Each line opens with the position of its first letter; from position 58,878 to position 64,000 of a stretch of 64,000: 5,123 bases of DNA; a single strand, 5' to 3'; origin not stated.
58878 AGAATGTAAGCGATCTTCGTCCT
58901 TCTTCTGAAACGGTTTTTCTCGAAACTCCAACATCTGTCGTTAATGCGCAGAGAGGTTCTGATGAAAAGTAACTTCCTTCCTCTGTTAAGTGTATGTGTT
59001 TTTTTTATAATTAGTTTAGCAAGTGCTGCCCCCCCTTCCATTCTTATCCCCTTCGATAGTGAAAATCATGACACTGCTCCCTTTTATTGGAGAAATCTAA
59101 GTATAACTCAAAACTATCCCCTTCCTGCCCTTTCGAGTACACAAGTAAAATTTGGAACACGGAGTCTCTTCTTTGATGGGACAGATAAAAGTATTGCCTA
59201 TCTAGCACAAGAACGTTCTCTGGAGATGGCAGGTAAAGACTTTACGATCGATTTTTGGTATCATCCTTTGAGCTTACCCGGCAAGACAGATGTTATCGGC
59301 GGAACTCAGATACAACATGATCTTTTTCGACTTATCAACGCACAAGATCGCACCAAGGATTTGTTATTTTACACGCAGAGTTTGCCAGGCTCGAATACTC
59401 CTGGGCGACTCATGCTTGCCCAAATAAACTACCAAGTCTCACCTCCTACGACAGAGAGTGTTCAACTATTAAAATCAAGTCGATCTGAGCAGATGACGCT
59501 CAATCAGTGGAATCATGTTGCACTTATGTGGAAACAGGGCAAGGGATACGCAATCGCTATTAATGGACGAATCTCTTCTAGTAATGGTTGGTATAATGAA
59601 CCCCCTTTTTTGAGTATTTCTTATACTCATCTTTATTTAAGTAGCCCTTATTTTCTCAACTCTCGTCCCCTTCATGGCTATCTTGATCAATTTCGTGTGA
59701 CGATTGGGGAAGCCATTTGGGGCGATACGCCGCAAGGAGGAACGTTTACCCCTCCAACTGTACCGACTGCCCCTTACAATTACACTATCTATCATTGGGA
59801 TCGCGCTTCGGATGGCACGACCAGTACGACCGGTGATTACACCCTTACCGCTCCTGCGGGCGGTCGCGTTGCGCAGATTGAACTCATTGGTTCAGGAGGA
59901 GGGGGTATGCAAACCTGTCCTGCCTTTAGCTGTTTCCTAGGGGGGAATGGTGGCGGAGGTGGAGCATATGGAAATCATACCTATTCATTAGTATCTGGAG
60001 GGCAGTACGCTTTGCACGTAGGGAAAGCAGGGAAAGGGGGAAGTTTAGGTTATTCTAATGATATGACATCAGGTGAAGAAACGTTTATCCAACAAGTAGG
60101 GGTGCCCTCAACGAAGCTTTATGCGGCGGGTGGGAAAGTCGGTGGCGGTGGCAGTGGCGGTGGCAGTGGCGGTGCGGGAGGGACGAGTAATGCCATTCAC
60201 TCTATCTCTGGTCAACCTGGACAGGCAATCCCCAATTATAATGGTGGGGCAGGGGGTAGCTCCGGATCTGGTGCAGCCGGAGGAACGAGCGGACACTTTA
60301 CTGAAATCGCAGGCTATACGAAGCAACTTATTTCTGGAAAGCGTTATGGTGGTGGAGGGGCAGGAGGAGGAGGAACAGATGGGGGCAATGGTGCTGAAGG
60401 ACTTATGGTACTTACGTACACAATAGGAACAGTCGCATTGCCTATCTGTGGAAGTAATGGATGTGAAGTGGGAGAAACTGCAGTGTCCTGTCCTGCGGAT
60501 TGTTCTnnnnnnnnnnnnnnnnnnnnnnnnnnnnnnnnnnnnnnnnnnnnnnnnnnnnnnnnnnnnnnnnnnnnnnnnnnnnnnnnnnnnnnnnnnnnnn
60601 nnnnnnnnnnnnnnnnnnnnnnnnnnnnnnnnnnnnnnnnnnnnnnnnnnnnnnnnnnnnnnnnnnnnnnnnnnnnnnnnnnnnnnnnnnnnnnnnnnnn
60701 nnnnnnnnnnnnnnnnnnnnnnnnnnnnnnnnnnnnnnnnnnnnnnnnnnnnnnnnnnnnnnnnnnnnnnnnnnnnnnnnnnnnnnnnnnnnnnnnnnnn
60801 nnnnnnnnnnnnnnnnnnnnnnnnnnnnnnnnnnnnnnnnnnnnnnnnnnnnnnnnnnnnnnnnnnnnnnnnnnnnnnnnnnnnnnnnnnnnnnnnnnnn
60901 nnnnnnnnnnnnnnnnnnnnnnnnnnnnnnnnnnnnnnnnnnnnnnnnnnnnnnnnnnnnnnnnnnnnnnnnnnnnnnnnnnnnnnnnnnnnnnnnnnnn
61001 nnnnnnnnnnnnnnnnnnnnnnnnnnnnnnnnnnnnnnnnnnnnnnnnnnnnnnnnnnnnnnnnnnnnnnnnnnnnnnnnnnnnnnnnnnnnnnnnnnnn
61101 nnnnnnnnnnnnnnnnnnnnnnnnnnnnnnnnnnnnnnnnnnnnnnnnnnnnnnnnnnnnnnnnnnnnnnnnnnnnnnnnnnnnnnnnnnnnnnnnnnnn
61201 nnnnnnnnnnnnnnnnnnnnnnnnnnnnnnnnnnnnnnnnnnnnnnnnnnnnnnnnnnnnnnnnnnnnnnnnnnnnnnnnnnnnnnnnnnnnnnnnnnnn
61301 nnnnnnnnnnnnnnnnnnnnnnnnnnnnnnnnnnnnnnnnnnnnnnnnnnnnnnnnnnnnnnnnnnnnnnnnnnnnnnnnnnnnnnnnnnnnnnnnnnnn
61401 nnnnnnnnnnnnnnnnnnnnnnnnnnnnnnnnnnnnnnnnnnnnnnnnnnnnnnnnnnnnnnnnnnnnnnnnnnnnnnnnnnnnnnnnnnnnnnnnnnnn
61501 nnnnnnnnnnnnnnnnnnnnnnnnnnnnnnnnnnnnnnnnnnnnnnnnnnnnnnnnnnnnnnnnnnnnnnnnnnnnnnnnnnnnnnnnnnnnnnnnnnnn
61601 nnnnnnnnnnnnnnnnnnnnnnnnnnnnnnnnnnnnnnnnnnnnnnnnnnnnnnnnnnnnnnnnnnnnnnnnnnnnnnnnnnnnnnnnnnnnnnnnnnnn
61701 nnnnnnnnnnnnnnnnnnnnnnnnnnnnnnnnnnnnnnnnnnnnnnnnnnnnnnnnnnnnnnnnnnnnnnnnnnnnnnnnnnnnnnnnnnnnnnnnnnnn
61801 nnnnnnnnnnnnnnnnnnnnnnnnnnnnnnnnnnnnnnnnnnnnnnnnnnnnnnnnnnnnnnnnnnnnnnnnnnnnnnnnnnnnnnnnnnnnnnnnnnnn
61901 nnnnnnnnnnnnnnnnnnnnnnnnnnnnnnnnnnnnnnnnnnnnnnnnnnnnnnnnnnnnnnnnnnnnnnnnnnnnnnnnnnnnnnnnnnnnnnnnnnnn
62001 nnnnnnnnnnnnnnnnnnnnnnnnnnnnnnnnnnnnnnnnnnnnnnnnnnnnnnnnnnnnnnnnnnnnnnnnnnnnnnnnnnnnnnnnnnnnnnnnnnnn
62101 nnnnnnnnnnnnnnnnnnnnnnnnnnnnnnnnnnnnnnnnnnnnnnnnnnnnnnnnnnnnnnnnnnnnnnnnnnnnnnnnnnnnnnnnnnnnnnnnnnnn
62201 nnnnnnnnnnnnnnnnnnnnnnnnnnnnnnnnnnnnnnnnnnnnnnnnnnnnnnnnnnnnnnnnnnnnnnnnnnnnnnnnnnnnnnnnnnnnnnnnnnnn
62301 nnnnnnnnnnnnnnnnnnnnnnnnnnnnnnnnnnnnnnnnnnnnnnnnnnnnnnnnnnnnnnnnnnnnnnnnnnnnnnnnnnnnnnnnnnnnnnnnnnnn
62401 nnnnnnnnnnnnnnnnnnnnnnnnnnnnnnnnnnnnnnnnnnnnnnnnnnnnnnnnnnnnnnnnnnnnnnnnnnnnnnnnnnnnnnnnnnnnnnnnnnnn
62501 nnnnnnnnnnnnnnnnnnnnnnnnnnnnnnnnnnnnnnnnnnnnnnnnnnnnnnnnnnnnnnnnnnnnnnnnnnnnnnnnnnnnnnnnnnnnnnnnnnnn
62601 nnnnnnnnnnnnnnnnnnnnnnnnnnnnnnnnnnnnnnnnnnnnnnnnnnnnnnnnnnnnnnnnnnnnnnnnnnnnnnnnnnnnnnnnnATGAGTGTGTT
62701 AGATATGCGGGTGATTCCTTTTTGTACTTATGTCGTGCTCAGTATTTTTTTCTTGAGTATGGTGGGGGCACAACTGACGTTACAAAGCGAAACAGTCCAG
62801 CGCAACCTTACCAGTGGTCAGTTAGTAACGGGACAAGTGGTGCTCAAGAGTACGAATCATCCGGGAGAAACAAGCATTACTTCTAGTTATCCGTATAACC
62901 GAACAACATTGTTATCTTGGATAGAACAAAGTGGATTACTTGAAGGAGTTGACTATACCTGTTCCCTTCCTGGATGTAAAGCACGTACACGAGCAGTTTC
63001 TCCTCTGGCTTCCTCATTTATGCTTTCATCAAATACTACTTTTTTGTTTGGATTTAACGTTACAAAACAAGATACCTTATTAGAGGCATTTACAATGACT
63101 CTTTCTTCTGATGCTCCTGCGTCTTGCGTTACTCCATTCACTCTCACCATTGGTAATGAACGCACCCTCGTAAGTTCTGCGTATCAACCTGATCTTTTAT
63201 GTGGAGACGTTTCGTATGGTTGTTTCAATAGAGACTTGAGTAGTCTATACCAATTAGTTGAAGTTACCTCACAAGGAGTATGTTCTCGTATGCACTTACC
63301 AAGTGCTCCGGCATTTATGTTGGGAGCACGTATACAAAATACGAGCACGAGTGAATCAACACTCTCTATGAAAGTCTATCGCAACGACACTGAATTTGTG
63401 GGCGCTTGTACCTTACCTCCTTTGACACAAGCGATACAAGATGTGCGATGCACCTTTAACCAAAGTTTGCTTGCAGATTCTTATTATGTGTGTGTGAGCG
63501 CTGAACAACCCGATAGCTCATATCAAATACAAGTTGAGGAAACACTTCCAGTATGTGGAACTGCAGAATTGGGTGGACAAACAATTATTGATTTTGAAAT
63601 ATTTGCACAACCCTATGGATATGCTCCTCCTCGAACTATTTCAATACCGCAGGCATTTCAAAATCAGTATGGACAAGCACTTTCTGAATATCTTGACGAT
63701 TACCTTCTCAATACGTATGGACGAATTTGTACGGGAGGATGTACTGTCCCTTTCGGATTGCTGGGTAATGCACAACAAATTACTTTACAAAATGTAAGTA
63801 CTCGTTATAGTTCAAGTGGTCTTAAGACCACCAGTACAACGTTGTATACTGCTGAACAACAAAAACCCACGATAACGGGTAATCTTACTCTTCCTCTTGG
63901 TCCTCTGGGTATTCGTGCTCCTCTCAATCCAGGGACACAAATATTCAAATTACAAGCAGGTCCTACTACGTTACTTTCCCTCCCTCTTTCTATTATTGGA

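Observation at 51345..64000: Compact type IV pilus-like locus coupled to giant LamG/glycine-rich surface proteins: a candidate host-attachment apparatus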

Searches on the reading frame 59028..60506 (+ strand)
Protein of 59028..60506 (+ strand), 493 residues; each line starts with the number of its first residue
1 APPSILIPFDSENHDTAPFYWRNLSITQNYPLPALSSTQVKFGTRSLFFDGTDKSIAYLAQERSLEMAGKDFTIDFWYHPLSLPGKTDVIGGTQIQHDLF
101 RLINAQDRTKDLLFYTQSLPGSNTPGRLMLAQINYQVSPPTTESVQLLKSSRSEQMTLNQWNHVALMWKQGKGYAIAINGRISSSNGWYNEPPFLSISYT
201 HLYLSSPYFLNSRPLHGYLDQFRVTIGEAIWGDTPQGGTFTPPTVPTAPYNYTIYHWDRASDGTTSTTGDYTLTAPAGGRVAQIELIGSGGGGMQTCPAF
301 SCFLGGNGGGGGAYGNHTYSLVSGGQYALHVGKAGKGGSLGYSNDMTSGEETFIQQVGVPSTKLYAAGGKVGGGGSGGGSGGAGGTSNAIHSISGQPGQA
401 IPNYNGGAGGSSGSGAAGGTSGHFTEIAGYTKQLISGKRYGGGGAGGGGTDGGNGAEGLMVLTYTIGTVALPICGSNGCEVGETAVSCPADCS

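Call 36: find_homologous_proteins(query=window:59028-60506:+, max_evalue=0.001)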
Query seq(493 aa): 8000 candidates shared short words with the query, none scored E <= 0.001.

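Call 49: search_protein_representatives(protein=window:59028-60503:+)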
Query: 492 residues. Proteins with E-value up to 0.001 (for the whole library): 388; up to 1e-10: 44; up to 1e-30: 2. The best 150 are listed.
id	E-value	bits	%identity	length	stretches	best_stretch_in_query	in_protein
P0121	0.0e+00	1115.3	100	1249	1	1-492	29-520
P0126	1.5e-37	146.2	31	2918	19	35-246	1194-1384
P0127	6.5e-30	121.0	31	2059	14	23-86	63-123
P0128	3.7e-27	112.0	31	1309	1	3-472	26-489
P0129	3.7e-24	102.1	29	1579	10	39-228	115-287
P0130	9.9e-18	80.9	29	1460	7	34-246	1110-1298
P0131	2.4e-17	79.6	32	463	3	4-232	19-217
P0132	4.3e-17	78.8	31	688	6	135-269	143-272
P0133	1.3e-16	77.2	33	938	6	4-84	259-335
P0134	1.3e-16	77.2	30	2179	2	2-237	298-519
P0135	2.3e-16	76.4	34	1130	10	34-79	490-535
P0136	5.1e-16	75.2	30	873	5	150-251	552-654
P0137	7.2e-16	74.7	34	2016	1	3-248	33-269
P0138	7.5e-16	74.7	33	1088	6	33-233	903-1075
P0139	2.0e-15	73.2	29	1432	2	54-244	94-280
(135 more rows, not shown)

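Call 50: list_cluster_members(proteins=[P0128, P0126, P0127, P0129, P0130, P0131, P0134, P0137, P0123, P0124])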
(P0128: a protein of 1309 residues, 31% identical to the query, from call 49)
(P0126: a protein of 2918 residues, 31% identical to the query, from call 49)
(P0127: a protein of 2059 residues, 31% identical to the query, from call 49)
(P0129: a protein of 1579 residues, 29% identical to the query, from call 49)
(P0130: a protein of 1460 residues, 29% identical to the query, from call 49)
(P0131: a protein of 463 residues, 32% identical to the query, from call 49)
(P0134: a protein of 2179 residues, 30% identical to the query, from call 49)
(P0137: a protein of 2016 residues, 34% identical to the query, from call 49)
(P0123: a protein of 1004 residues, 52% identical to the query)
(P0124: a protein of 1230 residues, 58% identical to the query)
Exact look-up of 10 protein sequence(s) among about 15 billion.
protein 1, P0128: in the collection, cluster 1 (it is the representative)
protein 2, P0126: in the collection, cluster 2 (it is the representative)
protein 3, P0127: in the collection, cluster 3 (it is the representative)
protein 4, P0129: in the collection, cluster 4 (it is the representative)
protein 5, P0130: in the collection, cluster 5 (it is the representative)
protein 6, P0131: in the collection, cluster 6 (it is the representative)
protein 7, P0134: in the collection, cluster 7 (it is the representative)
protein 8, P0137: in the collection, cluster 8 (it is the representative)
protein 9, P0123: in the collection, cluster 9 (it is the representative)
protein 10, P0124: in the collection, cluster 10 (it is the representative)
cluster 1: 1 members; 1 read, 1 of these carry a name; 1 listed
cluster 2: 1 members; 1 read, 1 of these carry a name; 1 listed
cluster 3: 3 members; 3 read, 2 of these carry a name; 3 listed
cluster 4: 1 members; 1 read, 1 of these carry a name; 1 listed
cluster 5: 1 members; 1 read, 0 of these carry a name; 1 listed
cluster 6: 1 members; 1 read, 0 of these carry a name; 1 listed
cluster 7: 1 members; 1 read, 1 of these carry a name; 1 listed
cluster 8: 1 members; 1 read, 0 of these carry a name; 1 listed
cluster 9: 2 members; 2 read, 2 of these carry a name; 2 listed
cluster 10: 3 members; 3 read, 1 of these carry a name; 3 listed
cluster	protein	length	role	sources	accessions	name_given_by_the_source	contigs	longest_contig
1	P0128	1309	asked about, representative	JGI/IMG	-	hypothetical protein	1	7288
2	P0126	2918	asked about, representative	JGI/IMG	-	hypothetical protein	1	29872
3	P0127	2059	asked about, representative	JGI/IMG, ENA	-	hypothetical protein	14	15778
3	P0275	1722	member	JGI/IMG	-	hypothetical protein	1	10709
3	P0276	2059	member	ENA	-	-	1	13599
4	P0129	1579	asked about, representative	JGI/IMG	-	hypothetical protein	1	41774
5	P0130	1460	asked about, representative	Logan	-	-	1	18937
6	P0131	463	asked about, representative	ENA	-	-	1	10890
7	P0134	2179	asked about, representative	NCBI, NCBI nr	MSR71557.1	MAG: LamG domain-containing protein, partial [Candidatus Taylorbacteria bacterium] | LamG domain-containing protein [Candidatus Taylorbacteria bacterium]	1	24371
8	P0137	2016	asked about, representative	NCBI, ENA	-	-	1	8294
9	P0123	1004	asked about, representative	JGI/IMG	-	hypothetical protein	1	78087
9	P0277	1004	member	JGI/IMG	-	hypothetical protein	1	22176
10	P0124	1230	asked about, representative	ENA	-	-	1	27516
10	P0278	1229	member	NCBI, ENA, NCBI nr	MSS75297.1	hypothetical protein EXS73_03760 [Candidatus Pacearchaeota archaeon] | hypothetical protein [Candidatus Pacearchaeota archaeon]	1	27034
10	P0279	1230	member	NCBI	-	-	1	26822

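Call 66: predict_structure(alignment_id=A3)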
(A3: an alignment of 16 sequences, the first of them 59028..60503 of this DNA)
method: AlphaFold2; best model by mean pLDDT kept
length: 492 residues; sequences in the alignment: 16
mean_pLDDT: 50.8   pTM: 0.47
mean pLDDT of the five models: 50.8, 49.3, 48.9, 48.1, 47.1
residues with pLDDT >= 90: 0; 70-90: 95; 50-70: 143; < 50: 254
segments of 3 or more residues with pLDDT < 50: 11-25, 27-29, 137-142, 236-264, 276-278, 289-299, 305-312, 333-492
pLDDT, mean of each block of 10 residues (from residue 1): 57 41 46 75 80 62 65 85 61 64 66 70 65 57 59 75 84 80 64 54 56 75 72 49 37 43 48 52 51 44 47 51 54 43 30 25 29 32 28 28 26 28 26 28 33 31 34 43 39 40
secondary structure, 60 per line:
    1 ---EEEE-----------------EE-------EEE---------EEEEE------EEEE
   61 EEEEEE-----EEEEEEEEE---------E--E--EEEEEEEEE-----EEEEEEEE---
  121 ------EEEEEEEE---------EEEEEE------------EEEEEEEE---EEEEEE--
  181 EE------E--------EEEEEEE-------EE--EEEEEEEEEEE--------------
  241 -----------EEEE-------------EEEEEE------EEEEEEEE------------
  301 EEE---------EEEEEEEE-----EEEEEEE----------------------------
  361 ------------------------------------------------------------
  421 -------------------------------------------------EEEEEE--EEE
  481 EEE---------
elements in order: E4-7 E34-36 E46-50 E57-66 E72-80 E96-104 E110-117 E127-134 E144-149 E162-169 E173-178 E198-204 E216-226 E252-255 E269-274 E281-288 E301-303 E313-320 E326-332 E470-475 E478-483

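Call 69: fold_search(model_id=the predicted structure, library=pdb)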
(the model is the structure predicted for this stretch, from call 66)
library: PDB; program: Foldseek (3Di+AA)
matches with E <= 10: 628; with E <= 0.001: 194
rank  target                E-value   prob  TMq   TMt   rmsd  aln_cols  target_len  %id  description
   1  5hon_A                6.2e-07  1.00  0.28  0.61   6.7       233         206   16  Structure of Domain 4 of AbnA, a GH43 extracellular arabinanase from Geobacillus stearothermophilus, in complex with a (released 2017-02-01)
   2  5ho0                  9.4e-07  1.00  0.28  0.18   6.5       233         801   16  Crystal structure of AbnA (closed conformation), a GH43 extracellular arabinanase from Geobacillus stearothermophilus (released 2017-02-01)
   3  1af9                  9.4e-07  1.00  0.25  0.27   9.5       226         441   12  TETANUS NEUROTOXIN C FRAGMENT (released 1998-04-29)
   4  9fyq_C                1.3e-06  1.00  0.29  0.33   5.0       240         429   11  Cryo-EM structure of native SV2A in complex with TeNT-Hc, gangliosides and Pro-Macrobody 5 (released 2025-05-21)
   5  9f1r_B                1.5e-06  1.00  0.26  0.31   5.7       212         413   10  Cryo-EM structure of SV2B-Hc-A1 complex (released 2025-03-12)
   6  5v38_A                1.5e-06  1.00  0.25  0.29   6.2       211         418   12  Crystal Structure of The Receptor-binding Domain of Botulinum Neurotoxin Type HA (released 2017-03-22)
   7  5tpb_A                2.2e-06  1.00  0.30  0.36   5.6       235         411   10  Binding domain of BoNT/A complexed with ganglioside variant (released 2017-01-18)
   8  6hox                  2.2e-06  1.00  0.27  0.31   6.5       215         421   17  Crystal structure of the binding domain of Paraclostridial Mosquitocidal Protein 1 (released 2019-07-10)
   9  5n0c_B                2.3e-06  1.00  0.28  0.11   4.9       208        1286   12  Crystal structure of the tetanus neurotoxin in complex with GM1a (released 2017-06-21)
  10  2vxr                  2.7e-06  1.00  0.27  0.30   7.3       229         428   12  Crystal Structure of the Botulinum Neurotoxin serotype G binding domain (released 2009-07-07)
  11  5mk8_A                2.9e-06  1.00  0.25  0.29   6.3       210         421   12  Crystal structure of the receptor-binding domain of the FA hybrid Clostridium botulinum neurotoxin (released 2018-03-28)
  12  7qpu_A                3.0e-06  1.00  0.26  0.32   6.7       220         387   12  Botulinum neurotoxin A5 cell binding domain in complex with GM1b oligosaccharide (released 2022-03-09)
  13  5v38_B                3.2e-06  1.00  0.25  0.29   6.2       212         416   13  Crystal Structure of The Receptor-binding Domain of Botulinum Neurotoxin Type HA (released 2017-03-22)
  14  8byp_X                3.2e-06  1.00  0.24  0.10   6.9       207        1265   15  Botulinum neurotoxin serotype X in complex with NTNH/X (released 2023-02-08)
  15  8rvg_B                3.2e-06  1.00  0.25  0.29   6.7       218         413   12  Structure of the binding domain of BoNT/A mutant Y1117V in complex with the GD1a ganglioside receptor (released 2025-02-12)
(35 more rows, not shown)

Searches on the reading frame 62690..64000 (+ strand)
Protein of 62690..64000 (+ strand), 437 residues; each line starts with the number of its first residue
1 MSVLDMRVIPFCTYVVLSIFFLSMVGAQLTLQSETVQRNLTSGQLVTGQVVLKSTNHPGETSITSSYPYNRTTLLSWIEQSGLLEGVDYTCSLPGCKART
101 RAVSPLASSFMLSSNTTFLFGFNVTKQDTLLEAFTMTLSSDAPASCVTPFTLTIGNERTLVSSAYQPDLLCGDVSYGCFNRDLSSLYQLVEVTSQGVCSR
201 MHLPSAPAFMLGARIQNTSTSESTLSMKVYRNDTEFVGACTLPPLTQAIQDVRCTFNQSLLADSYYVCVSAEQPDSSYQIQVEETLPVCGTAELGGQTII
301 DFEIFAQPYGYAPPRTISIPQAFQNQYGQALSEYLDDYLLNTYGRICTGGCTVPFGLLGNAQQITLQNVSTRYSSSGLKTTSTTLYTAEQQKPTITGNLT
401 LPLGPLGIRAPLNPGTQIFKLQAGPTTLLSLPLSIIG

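Call 8: search_protein_families(library=pfam, max_evalue=0.1, proteins=[window:62690-64000:+])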
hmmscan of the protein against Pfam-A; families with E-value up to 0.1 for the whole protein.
window:62690-64000:+ (437 aa): 1 family
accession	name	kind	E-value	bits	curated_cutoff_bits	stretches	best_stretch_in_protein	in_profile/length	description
PF06442.17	DHFR_2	-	0.083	13.2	25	0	101-127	7-33/78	R67 dihydrofolate reductase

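Call 9: search_protein_families(library=ncbifam, max_evalue=0.01, proteins=[window:62690-64000:+])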
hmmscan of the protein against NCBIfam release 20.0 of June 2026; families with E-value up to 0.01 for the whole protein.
window:62690-64000:+ (437 aa): 0 families

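Call 55: search_protein_families(library=phrogs, max_evalue=0.01, proteins=[window:62690-64000:+])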
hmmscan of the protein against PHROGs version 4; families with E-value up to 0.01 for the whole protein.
window:62690-64000:+ (437 aa): 0 families
